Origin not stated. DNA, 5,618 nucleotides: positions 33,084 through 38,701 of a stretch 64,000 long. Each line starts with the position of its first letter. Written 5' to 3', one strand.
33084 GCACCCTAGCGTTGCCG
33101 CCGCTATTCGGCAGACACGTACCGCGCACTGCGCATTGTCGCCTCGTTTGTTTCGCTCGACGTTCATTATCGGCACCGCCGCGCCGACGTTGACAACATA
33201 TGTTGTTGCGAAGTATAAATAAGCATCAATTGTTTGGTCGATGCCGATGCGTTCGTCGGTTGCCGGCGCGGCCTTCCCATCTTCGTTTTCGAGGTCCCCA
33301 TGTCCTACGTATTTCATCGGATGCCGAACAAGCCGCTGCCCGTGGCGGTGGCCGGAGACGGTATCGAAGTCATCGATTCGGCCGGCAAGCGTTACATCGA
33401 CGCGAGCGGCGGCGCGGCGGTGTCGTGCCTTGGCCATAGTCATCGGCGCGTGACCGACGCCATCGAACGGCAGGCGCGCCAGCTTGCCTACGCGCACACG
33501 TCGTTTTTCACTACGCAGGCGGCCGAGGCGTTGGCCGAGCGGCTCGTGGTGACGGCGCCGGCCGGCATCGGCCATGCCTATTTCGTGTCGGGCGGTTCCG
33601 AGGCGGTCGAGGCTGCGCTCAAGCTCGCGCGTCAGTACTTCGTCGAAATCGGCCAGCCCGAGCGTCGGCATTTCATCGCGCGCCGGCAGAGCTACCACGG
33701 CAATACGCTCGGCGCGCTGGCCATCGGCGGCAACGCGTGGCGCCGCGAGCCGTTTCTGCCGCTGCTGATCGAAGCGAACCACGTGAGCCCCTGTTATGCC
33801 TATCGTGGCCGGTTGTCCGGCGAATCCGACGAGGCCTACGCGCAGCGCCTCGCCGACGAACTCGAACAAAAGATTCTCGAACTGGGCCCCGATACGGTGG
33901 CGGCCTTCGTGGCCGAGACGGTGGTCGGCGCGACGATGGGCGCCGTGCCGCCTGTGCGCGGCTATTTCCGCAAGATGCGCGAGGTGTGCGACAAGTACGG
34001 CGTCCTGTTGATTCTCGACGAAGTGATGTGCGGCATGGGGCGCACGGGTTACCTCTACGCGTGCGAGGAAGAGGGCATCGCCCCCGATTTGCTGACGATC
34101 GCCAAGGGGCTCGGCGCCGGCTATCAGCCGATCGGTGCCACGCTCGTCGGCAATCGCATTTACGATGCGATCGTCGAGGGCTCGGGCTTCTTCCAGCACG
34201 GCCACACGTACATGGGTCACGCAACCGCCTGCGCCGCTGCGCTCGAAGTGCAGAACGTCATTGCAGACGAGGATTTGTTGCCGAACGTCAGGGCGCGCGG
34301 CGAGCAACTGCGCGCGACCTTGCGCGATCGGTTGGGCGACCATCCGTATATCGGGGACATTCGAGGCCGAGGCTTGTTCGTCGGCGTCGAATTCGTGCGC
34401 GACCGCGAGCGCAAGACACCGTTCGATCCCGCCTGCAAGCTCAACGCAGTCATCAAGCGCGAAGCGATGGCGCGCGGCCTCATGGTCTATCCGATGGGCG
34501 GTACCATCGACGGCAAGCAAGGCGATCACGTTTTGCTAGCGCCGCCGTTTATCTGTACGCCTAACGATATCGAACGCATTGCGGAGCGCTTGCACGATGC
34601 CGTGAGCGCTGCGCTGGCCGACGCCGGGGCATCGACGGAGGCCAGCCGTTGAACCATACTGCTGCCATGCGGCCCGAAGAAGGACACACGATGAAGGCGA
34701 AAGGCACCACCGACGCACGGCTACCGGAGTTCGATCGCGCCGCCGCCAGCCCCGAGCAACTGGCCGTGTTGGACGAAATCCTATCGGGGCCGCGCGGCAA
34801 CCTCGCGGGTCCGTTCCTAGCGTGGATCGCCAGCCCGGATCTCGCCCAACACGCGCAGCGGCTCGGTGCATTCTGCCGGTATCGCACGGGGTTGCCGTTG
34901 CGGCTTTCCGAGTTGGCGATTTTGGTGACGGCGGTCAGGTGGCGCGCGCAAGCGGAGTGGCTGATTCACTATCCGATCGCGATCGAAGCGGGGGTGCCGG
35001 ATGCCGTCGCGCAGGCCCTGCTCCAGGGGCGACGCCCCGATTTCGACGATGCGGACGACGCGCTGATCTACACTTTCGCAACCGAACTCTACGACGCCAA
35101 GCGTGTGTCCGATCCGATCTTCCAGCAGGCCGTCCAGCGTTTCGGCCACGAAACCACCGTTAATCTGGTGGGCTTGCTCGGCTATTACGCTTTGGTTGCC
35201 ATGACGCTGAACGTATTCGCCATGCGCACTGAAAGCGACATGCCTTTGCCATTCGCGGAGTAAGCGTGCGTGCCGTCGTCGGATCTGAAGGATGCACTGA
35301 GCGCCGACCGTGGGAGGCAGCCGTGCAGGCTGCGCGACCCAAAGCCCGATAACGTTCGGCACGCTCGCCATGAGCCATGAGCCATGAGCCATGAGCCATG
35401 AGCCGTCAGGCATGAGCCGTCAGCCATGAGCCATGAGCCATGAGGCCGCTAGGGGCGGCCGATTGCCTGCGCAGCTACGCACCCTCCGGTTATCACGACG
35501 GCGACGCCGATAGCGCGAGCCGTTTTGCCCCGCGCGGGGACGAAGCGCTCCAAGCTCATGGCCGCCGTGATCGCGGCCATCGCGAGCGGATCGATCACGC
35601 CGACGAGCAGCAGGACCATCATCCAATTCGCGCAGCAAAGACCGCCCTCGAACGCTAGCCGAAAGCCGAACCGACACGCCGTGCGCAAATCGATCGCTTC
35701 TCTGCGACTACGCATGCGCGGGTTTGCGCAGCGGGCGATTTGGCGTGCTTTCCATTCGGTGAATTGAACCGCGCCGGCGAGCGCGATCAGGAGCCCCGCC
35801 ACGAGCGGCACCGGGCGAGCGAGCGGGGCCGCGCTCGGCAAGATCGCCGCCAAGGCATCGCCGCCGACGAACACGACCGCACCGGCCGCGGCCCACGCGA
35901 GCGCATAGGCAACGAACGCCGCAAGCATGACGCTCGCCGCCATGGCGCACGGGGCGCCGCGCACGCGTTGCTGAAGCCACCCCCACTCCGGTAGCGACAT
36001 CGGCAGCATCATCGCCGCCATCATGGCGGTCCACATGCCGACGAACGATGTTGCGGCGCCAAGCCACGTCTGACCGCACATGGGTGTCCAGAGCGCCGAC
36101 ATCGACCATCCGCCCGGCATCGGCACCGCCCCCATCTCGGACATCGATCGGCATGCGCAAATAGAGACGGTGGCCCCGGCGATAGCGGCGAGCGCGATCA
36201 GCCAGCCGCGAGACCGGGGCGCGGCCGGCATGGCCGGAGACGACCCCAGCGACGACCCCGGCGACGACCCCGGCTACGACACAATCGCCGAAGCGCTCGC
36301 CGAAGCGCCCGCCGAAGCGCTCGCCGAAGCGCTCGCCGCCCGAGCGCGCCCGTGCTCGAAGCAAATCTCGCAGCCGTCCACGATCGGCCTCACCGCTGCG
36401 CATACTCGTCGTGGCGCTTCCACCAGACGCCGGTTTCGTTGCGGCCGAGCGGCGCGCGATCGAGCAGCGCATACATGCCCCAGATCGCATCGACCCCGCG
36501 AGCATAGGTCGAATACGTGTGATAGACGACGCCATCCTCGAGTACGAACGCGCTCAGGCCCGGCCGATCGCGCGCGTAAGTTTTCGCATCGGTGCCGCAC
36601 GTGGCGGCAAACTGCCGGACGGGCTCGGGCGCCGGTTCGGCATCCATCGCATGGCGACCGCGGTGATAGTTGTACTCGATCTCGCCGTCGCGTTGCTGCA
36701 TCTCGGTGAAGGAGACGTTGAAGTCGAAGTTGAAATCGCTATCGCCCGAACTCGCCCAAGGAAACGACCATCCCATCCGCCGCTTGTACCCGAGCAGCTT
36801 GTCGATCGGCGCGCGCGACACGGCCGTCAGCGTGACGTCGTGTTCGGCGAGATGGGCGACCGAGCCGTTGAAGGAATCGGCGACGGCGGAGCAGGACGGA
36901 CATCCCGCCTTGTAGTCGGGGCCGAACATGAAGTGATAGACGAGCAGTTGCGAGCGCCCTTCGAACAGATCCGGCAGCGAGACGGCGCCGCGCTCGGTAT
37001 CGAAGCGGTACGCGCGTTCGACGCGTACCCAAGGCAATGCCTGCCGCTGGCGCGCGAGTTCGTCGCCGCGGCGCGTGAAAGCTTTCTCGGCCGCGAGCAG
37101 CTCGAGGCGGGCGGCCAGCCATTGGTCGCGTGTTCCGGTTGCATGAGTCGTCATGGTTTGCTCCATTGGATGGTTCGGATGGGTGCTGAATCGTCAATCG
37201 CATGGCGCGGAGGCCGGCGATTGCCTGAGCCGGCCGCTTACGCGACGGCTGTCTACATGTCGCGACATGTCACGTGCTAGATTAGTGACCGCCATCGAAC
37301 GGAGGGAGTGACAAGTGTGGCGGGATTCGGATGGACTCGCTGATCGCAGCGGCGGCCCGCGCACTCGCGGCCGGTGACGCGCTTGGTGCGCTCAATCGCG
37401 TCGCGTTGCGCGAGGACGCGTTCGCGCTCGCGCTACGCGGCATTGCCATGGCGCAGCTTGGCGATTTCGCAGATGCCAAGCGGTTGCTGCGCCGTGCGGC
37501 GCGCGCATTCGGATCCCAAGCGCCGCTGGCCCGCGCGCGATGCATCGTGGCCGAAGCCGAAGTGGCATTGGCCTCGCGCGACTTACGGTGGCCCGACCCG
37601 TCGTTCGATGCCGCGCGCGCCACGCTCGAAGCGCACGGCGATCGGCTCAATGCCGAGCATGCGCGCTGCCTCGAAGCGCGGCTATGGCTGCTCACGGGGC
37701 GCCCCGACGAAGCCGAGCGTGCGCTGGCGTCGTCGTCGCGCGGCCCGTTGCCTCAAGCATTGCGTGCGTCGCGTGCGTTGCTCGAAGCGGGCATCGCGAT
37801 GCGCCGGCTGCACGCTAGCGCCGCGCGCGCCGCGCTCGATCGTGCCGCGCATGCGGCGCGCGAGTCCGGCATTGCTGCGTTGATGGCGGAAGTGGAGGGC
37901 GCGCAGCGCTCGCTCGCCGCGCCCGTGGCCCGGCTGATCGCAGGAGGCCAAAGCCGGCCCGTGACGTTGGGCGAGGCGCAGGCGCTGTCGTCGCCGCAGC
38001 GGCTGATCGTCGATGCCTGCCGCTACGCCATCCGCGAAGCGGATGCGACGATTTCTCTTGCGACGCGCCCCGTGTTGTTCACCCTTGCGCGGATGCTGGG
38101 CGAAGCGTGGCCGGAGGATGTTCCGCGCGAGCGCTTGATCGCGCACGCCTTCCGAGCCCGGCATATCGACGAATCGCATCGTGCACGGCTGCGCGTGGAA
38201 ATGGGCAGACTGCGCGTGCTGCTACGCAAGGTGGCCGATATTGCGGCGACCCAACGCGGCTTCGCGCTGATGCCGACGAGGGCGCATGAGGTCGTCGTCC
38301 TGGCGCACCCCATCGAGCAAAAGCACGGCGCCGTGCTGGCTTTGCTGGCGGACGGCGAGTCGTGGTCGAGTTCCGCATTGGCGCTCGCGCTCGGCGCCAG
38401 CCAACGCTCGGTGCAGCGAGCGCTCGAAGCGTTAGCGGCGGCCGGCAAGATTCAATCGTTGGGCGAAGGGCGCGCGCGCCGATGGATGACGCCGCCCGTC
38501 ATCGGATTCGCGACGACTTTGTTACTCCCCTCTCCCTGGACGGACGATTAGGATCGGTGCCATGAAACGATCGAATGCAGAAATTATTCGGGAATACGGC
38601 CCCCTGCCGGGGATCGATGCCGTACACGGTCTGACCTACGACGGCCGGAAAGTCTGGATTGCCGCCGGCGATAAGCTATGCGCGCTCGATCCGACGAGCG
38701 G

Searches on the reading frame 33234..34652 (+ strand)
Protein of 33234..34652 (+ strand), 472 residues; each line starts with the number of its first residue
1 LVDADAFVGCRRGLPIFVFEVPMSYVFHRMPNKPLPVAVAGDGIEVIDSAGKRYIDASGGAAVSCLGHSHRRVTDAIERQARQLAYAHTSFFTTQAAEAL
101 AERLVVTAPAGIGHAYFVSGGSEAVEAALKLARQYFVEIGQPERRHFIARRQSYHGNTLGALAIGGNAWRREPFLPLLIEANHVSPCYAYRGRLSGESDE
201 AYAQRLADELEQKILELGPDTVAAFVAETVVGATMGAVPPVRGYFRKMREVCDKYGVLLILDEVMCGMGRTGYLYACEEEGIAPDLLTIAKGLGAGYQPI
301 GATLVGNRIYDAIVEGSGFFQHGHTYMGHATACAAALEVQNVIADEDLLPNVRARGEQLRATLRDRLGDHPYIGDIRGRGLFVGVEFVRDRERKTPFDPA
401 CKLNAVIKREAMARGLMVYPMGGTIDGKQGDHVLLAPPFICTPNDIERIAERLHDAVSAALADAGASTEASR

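Call 18: search_protein_families(library=pfam, proteins=[window:33234-34652:+])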
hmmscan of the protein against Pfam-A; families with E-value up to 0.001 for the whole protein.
window:33234-34652:+ (472 aa): 1 family
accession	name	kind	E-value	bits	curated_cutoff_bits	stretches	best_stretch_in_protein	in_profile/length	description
PF00202.27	Aminotran_3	-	3.1e-90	303.2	30.5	1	37-457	12-403/403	Aminotransferase class-III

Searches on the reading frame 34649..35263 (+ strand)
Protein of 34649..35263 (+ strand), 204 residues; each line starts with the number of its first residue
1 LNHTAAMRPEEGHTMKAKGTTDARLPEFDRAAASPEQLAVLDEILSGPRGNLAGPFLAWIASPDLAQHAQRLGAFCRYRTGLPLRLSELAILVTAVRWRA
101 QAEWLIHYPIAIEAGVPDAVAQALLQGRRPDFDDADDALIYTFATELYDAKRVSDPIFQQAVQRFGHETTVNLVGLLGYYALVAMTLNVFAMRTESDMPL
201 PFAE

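Call 18: search_protein_families(library=pfam, proteins=[window:34649-35263:+])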
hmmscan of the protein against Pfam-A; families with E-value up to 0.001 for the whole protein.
window:34649-35263:+ (204 aa): 1 family
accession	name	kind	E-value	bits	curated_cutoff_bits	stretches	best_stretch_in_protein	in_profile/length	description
PF02627.25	CMD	-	0.00095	19.6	23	0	63-127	1-65/84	Carboxymuconolactone decarboxylase family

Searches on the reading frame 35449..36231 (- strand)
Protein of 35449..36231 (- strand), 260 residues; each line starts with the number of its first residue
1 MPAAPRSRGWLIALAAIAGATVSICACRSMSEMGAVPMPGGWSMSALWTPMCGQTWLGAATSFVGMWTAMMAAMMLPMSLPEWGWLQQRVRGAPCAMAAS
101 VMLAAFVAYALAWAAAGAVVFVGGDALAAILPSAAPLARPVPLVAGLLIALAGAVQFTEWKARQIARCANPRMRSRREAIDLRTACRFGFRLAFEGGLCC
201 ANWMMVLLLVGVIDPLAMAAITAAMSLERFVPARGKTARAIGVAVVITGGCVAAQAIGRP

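Call 18: search_protein_families(library=pfam, proteins=[window:35449-36231:-])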
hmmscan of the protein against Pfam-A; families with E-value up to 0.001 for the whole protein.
window:35449-36231:- (260 aa): 1 family
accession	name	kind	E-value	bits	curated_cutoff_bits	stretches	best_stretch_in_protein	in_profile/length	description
PF09948.15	PpoB2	-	1.2e-32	113.8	28.7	1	64-251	1-187/188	Copper chaperone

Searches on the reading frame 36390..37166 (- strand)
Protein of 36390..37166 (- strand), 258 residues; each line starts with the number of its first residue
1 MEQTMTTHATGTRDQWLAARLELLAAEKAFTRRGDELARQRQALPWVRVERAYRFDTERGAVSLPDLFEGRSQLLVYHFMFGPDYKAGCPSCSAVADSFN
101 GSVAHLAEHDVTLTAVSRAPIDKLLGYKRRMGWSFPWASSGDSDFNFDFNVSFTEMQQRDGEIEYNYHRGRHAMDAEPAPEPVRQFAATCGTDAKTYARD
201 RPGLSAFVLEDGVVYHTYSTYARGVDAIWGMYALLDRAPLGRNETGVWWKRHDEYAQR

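Call 18: search_protein_families(library=pfam, proteins=[window:36390-37166:-])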
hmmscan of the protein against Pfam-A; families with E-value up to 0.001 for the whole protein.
window:36390-37166:- (258 aa): 2 families
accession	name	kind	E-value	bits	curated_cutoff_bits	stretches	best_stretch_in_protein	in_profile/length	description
PF05988.18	DUF899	-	3.6e-95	318.3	27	1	5-255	1-224/224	Bacterial protein of unknown function (DUF899)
PF00578.27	AhpC-TSA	-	9.5e-05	22.8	26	1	56-155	12-104/124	AhpC/TSA family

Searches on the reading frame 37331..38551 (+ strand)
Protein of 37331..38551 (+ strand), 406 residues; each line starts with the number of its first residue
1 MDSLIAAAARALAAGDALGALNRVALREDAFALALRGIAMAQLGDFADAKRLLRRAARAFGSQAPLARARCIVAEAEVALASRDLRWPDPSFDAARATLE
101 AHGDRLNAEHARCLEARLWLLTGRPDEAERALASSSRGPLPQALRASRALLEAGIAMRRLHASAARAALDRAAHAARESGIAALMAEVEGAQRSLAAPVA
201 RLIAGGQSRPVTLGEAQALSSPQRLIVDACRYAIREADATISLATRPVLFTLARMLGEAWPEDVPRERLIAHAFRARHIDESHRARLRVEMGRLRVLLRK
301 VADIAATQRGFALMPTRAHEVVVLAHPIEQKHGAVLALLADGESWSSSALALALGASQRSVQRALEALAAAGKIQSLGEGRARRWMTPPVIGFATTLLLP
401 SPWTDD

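Call 15: find_encoding_contigs(protein=window:37331-38551:+, flank=10000, max_places=6)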
Protein window:37331-38551:+ (406 aa): 1 contig read that carries it; 1 place shown.
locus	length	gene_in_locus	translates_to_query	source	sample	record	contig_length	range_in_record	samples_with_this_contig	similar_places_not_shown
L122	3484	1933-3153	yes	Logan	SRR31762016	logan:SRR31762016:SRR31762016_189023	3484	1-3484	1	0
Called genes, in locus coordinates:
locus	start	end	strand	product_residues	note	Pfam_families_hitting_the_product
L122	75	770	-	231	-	PF09948:PpoB2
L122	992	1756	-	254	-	PF05988:DUF899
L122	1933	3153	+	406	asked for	PF13551:HTH_29 (faint)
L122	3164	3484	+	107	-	?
